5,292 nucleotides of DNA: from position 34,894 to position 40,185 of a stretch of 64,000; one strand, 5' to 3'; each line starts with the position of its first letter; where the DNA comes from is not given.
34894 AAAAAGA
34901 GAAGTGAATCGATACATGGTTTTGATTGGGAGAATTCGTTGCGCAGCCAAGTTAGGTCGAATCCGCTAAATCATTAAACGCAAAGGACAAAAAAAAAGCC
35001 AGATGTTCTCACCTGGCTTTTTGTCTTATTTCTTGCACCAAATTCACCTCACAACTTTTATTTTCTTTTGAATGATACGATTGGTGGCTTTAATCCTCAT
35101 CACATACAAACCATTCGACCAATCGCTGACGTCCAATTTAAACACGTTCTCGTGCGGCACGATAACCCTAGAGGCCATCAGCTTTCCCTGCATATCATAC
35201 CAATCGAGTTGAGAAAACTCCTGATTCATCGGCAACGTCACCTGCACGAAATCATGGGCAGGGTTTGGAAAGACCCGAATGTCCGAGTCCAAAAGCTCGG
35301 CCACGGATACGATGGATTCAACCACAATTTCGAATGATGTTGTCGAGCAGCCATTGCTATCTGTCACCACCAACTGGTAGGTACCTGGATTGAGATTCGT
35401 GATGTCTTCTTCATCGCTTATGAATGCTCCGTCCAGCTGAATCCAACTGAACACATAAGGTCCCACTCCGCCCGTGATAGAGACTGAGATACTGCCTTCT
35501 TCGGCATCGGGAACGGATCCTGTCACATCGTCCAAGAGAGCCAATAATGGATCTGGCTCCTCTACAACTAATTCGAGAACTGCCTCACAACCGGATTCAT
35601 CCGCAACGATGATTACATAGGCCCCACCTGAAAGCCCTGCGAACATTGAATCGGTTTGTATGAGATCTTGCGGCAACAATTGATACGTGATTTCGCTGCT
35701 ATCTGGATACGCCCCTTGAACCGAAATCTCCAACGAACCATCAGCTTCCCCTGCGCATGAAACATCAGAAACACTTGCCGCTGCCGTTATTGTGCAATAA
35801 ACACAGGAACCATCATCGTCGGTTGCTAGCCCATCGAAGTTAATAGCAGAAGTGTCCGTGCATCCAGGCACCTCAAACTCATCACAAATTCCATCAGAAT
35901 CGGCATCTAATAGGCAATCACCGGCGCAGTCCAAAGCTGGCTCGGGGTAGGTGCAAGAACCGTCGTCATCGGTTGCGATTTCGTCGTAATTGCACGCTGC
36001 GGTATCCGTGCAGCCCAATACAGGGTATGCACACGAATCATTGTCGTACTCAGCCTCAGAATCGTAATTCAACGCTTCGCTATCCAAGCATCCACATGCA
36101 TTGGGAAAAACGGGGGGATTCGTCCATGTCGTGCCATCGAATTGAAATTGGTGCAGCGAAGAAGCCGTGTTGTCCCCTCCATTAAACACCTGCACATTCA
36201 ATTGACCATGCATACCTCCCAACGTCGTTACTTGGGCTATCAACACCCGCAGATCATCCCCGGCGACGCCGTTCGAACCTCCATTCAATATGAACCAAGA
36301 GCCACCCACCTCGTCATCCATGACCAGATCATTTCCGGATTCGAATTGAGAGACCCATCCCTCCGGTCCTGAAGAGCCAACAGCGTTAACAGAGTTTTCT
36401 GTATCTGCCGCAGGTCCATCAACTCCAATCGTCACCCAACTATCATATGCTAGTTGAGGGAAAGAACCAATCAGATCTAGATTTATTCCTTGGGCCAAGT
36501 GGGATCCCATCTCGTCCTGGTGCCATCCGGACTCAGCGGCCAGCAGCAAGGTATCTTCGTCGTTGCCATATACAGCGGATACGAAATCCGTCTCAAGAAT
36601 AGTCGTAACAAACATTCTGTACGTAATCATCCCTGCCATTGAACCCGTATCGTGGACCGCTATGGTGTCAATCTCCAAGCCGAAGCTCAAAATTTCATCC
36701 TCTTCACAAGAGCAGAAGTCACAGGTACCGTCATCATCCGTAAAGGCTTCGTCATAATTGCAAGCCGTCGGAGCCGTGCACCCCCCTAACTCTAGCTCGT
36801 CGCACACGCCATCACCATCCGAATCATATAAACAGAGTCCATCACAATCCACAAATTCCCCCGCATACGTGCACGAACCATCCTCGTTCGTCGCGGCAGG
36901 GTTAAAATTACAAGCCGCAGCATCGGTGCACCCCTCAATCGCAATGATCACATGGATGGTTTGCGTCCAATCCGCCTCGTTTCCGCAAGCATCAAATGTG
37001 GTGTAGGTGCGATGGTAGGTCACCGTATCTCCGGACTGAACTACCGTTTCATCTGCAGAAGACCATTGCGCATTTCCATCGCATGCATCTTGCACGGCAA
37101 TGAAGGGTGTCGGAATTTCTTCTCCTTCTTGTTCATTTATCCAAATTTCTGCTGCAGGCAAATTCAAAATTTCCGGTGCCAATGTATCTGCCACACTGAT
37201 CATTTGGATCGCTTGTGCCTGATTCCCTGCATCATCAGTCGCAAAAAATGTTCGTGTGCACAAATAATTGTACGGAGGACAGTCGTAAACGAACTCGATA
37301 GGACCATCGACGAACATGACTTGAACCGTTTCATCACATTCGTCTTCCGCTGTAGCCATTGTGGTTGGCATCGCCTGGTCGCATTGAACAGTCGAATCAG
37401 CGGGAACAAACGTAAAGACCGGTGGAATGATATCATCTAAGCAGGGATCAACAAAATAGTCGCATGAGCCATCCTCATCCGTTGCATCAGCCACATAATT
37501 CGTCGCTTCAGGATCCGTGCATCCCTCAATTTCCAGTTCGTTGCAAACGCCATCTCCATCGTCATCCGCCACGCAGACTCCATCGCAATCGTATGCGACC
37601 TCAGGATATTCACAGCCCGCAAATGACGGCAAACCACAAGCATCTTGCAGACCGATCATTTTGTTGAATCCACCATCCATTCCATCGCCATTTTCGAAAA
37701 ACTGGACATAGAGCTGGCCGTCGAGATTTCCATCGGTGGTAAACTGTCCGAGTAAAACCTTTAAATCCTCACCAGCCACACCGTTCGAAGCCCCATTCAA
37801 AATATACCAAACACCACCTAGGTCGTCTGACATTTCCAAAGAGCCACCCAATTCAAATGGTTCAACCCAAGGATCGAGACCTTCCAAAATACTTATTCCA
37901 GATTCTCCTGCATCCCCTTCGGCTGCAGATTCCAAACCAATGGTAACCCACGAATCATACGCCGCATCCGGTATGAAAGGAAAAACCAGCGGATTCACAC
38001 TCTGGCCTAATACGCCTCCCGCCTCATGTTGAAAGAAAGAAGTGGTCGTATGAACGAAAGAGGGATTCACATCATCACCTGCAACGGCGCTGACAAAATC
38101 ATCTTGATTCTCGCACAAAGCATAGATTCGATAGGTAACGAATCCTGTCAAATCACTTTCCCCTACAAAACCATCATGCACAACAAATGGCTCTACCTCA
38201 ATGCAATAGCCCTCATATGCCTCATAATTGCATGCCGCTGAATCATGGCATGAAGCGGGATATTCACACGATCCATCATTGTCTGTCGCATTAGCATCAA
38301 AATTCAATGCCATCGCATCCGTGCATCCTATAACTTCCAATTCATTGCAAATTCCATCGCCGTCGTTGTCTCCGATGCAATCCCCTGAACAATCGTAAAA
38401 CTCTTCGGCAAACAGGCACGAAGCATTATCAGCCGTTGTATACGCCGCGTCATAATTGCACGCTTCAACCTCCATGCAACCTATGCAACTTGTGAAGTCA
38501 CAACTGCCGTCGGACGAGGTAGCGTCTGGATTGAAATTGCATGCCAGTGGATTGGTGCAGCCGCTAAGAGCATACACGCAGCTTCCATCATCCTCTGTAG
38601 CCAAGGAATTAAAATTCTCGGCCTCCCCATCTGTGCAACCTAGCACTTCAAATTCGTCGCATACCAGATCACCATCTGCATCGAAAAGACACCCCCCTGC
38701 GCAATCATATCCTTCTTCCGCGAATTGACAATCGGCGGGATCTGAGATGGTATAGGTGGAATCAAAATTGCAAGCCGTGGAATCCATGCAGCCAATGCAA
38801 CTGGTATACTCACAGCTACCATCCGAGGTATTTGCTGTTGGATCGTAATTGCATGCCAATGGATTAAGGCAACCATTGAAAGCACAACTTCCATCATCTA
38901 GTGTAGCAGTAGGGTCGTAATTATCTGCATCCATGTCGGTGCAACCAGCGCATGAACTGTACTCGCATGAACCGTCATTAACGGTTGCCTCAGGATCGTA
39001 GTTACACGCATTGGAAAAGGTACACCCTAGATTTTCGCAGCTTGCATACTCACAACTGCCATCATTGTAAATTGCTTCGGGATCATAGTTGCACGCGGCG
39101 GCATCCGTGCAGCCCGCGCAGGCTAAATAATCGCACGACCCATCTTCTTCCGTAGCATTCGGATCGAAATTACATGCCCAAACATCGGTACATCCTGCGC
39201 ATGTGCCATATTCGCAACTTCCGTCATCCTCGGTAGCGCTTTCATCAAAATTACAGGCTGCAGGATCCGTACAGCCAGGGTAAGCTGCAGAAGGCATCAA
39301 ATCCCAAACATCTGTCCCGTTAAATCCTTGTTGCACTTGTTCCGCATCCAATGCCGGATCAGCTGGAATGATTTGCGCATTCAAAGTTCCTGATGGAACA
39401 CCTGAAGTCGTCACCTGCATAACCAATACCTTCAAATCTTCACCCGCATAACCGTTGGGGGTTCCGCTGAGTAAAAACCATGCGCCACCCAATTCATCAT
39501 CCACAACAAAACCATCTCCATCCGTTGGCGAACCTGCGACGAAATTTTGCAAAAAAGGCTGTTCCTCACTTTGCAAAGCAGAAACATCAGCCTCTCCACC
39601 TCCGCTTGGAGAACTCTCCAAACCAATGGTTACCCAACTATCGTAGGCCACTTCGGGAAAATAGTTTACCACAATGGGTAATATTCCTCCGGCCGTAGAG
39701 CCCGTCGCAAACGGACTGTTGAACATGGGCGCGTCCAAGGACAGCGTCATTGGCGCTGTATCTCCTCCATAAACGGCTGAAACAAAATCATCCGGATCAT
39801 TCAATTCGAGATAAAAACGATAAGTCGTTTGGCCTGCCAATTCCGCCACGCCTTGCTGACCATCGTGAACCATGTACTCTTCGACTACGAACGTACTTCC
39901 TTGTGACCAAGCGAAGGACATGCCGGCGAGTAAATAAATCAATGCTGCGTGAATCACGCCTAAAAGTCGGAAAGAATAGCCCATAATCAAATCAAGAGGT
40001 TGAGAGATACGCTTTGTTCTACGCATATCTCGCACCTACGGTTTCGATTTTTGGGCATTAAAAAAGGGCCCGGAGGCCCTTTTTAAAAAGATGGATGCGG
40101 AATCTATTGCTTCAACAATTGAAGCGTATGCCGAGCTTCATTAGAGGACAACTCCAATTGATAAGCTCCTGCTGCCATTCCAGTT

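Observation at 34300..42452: Unassigned ~190-aa domain present five times in three adjacent proteins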

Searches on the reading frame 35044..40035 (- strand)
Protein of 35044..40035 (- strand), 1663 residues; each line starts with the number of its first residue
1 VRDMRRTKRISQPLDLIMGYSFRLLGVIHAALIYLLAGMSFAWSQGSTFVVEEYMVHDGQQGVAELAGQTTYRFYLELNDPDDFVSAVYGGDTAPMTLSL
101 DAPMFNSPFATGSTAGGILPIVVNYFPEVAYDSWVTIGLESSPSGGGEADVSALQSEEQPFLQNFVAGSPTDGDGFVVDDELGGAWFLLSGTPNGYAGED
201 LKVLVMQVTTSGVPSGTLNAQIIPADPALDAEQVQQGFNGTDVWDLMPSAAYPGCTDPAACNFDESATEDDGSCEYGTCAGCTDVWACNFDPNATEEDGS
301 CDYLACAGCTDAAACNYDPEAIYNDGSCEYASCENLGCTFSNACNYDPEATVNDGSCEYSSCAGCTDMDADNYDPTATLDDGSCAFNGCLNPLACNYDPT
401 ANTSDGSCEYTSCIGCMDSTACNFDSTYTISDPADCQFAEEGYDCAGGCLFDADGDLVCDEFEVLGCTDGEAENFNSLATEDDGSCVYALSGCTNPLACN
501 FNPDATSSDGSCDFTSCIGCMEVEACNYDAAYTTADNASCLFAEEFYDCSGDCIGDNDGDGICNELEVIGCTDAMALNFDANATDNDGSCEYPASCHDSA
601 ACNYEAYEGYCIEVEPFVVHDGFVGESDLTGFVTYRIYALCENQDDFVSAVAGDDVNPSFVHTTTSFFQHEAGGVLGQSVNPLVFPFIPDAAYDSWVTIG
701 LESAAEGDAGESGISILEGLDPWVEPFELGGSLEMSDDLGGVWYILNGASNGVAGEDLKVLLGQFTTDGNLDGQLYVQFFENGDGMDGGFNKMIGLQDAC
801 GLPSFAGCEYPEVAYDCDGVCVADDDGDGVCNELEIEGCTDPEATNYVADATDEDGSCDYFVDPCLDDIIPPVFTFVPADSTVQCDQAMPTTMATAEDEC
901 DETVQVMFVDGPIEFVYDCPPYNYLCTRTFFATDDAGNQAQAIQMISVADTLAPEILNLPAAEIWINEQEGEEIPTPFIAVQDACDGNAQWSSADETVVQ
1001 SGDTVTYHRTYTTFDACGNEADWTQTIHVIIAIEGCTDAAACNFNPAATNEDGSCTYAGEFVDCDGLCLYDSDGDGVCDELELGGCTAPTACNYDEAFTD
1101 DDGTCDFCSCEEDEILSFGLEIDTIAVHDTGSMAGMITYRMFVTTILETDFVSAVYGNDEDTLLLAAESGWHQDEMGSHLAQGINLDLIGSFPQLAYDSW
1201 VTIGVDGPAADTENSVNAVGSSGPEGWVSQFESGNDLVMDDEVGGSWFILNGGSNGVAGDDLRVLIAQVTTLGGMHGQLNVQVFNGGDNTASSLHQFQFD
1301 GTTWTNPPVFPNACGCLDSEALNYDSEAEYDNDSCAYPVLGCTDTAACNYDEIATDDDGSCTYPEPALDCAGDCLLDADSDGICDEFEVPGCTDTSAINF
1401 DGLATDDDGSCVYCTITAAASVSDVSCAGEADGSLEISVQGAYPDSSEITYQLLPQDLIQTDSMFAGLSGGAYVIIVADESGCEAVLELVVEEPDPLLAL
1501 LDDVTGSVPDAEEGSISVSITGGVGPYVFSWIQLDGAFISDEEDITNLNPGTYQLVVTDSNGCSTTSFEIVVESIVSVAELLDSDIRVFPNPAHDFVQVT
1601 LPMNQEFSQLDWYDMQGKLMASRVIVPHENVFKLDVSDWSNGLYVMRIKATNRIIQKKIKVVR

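Call 4: search_protein_families(library=pfam, proteins=[window:35044-40035:-], max_evalue=1)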
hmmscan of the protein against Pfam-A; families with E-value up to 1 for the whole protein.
window:35044-40035:- (1663 aa): 5 families
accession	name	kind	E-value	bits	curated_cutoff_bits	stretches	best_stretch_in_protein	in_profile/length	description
PF18962.6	Por_Secre_tail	-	1.1e-12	48.5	27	1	1588-1660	1-74/75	Secretion system C-terminal sorting domain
PF13573.12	SprB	-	9e-11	41.7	28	2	1512-1533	13-34/37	SprB repeat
PF23237.1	HYR_4C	-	2.4e-06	28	27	2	975-1029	20-73/73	HYR-like domain with 4 cysteines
PF03495.19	Binary_toxB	-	0.00066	20.3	25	0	824-840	2-18/78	Clostridial binary toxin B/anthrax toxin PA Ca-binding domain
PF06832.18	BiPBP_C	-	0.19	12.1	26.8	1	1512-1566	31-87/90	Penicillin-Binding Protein C-terminus Family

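Call 5: search_protein_families(library=ncbifam, proteins=[window:35044-40035:-], max_evalue=1)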
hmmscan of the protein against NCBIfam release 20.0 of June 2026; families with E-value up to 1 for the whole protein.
window:35044-40035:- (1663 aa): 4 families
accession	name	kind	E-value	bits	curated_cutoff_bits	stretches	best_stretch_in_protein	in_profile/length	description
TIGR04183.1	Por_Secre_tail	domain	3.3e-11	43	23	1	1588-1659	1-69/72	T9SS type A sorting domain-containing protein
NF038113.1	T9SSA_dep_M36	equivalog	1.1e-07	30.5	885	1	1575-1659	782-866/869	T9SS-dependent M36 family metallopeptidase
NF050177.1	TapA_OM_Porphy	equivalog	2e-07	30.1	500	1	1583-1658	468-540/544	TapA/TapC family T9SS-dependent outer membrane protein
NF033707.1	T9SS_sortase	equivalog_domain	0.056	11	420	1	1545-1622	958-1039/1095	type IX secretion system sortase PorU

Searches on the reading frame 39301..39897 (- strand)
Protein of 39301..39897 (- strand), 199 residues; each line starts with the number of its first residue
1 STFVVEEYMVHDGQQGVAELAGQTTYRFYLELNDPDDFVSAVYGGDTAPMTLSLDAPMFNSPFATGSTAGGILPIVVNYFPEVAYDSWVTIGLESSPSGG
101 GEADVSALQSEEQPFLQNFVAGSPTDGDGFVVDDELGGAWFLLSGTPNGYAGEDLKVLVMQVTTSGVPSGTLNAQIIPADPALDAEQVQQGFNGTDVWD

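Call 19: predict_structure(alignment_id=A2)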
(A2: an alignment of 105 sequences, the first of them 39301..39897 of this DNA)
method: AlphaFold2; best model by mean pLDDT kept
length: 199 residues; sequences in the alignment: 105
mean_pLDDT: 97.0   pTM: 0.92
mean pLDDT of the five models: 97.0, 96.7, 96.6, 96.5, 96.0
residues with pLDDT >= 90: 194; 70-90: 5; 50-70: 0; < 50: 0
segments of 3 or more residues with pLDDT < 50: none
pLDDT, mean of each block of 10 residues (from residue 1): 97 93 98 98 98 98 96 96 98 96 98 98 98 98 96 98 98 98 94 95
secondary structure, 60 per line:
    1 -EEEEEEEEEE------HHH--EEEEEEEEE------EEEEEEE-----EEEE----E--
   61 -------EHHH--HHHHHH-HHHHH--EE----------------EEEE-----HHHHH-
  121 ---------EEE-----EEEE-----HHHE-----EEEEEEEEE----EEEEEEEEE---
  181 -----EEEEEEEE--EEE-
elements in order: E2-11 E23-31 E38-44 E50-53 H74-79 H81-85 E106-109 H115-119 E130-132 E138-141 E156-164 E169-177 E186-193 E196-198

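Call 21: fold_search(model_id=the predicted structure, library=pdb)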
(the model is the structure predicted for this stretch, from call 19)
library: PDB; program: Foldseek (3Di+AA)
matches with E <= 10: 373; with E <= 0.001: 0
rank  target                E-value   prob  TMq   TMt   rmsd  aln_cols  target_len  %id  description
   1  4lee_A                2.9e-03  0.97  0.35  0.25   8.5       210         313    7  Structure of the Als3 adhesin from Candida albicans, residues 1-313 (mature sequence), triple mutant in the binding ca (released 2014-05-14)
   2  9njy_A                1.3e-02  0.51  0.26  0.19  10.5       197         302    9  Terminal two domains of ClfA002 with bound Fab of AZD7745 (released 2025-07-30)
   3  2okm                  1.4e-02  0.84  0.33  0.41   8.0       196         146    8  Crystal structure of ACE19, the collagen binding subdomain of Enterococcus faecalis surface protein ACE (released 2008-01-22)
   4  3zgi_A                1.5e-02  0.44  0.28  0.30  12.3       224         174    9  Crystal structure of the KRT10-binding region domain of the pneumococcal serine rich repeat protein PsrP (released 2013-12-25)
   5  4wei_A                1.9e-02  0.14  0.18  0.15  19.4       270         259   12  Crystal structure of the F4 fimbrial adhesin FaeG in complex with lactose (released 2015-02-04)
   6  3irp                  2.4e-02  0.72  0.30  0.17   7.8       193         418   11  Crystal structure of functional region of UafA from Staphylococcus saprophyticus at 1.50 angstrom resolution (released 2010-09-08)
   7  3irz                  3.0e-02  0.75  0.32  0.19   7.5       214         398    8  Crystal structure of functional region of UafA from Staphylococcus saprophyticus in P212121 form (released 2010-09-08)
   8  4le8_A                4.4e-02  0.87  0.38  0.27   5.7       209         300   10  Structure of the Als3 adhesin from Candida albicans, residues 1-299 (mature sequence) (released 2014-09-24)
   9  2x9w                  5.0e-02  0.25  0.24  0.14   8.9       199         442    8  STRUCTURE OF THE PILUS BACKBONE (RRGB) FROM STREPTOCOCCUS PNEUMONIAE (released 2010-06-30)
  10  8fut                  5.0e-02  0.16  0.20  0.12  21.5       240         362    8  Crystal structure of Xenopus laevis arrestin 1 - P3121 crystal form (released 2024-07-24)
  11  6vbv_7                5.3e-02  0.66  0.28  0.11   7.7       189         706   10  Structure of the bovine BBSome:ARL6:GTP complex (released 2020-01-29)
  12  4izl_A                6.6e-02  0.10  0.19  0.15  15.0       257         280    8  Structure Of The N248A Mutant of the PANTON-VALENTINE LEUCOCIDIN S Component from STAPHYLOCOCCUS AUREUS (released 2014-01-29)
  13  4ojd_H                6.6e-02  0.03  0.10  0.06  31.0       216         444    9  Crystal structure of a C-terminally truncated trimeric ectodomain of the C. elegans fusion protein EFF-1 G260A/D321E/D (released 2014-05-14)
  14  2y7n                  7.4e-02  0.80  0.38  0.26   5.7       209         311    6  Structure of N-terminal domain of Candida albicans als9-2 - Apo Form (released 2011-10-05)
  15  6kgf_C                7.9e-02  0.21  0.23  0.28   9.7       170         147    8  Crystal structure of CaDoc0917(R16D)-CaCohA2 complex at pH 8.2 (released 2020-07-08)
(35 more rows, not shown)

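Call 27: fold_search(model_id=the predicted structure, library=viral)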
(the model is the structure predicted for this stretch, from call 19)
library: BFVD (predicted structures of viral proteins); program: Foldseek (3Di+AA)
matches with E <= 10: 221; with E <= 0.001: 0
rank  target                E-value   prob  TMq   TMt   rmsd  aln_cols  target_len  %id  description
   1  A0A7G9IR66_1          4.1e-02  0.08  0.13  0.03  28.7       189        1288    7  RdRp catalytic domain-containing protein [Frankliniella occidentalis flavi-like virus 1]
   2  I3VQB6                7.3e-02  0.38  0.28  0.31   8.5       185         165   11  B121.5 [miniopterid betaherpesvirus 1]
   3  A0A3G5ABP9            8.2e-02  0.06  0.16  0.13  17.2       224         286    9  NCLDV major capsid protein [Hyperionvirus sp.]
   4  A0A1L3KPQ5            9.2e-02  0.04  0.13  0.03  32.5       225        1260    9  (no name in the UniProt tables at hand)
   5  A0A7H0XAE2            1.1e-01  0.30  0.27  0.18   8.4       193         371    7  (no name in the UniProt tables at hand)
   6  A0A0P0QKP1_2          1.4e-01  0.04  0.14  0.03  32.4       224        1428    8  (no name in the UniProt tables at hand)
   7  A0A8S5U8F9            1.5e-01  0.23  0.27  0.17   8.4       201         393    9  Clumping factor [Siphoviridae sp. ct9j27]
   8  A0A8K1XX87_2          1.6e-01  0.03  0.14  0.04  21.0       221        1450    4  (no name in the UniProt tables at hand)
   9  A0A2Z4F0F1            1.8e-01  0.08  0.19  0.14  18.0       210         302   10  (no name in the UniProt tables at hand)
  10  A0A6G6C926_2          2.0e-01  0.03  0.11  0.04  29.0       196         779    9  Glycoprotein [Pink bollworm virus 3]
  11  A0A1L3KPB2            2.0e-01  0.02  0.12  0.03  34.5       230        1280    8  (no name in the UniProt tables at hand)
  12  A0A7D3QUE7            2.4e-01  0.05  0.16  0.06  12.5       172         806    8  Inter-alpha-trypsin inhibitor family protein [Fadolivirus FV1/VV64]
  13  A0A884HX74            2.4e-01  0.02  0.11  0.06  28.2       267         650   10  (no name in the UniProt tables at hand)
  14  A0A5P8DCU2            2.6e-01  0.08  0.21  0.13  15.9       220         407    8  Minor tail protein [Gordonia phage Mcklovin]
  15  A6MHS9                2.6e-01  0.01  0.09  0.05  33.7       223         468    5  Polyprotein (Fragment) [Belterra virus]
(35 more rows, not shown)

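Call 31: search_solved_structures(query=A2, max_evalue=10, show_alignments=0)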
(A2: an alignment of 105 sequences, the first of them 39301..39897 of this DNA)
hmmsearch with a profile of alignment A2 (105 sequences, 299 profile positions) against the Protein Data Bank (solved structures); distinct sequences matched with E-value up to 10: 0.

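Call 36: search_protein_families(library=pfam, alignment_id=A2, max_evalue=1)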
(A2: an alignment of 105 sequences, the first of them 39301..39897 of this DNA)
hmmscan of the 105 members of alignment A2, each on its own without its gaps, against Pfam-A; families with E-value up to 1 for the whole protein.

A. member 1, window:39301-39897:- (199 aa): 0 families

B. families by the number of members that match (of 105 scanned): 19 families
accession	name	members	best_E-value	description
PF18962.6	Por_Secre_tail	14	1.3e-05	Secretion system C-terminal sorting domain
PF13573.12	SprB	6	3.7e-07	SprB repeat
PF18884.5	TSP3_bac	4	0.00031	Bacterial TSP3 repeat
PF14377.11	UBM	4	0.12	Ubiquitin binding region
PF23926.2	LtfC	3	0.19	LtfC-like, beta-sandwich domain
PF07705.17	CARDB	2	0.00087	CARDB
PF03495.19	Binary_toxB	2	0.0012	Clostridial binary toxin B/anthrax toxin PA Ca-binding domain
PF00036.39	EF-hand_1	2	0.06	EF hand domain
PF13860.13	FlgD_ig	2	0.078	FlgD Ig-like domain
PF12019.13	GspH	1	0.0041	Type II transport protein GspH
PF21226.3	MalQ_N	1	0.0077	MalQ N-terminal beta sandwich domain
PF23237.1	HYR_4C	1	0.022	HYR-like domain with 4 cysteines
PF04616.20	Glyco_hydro_43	1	0.04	Glycosyl hydrolases family 43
PF16151.10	DUF4859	1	0.042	Domain of unknown function (DUF4859)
PF07076.17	DUF1344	1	0.051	Protein of unknown function (DUF1344)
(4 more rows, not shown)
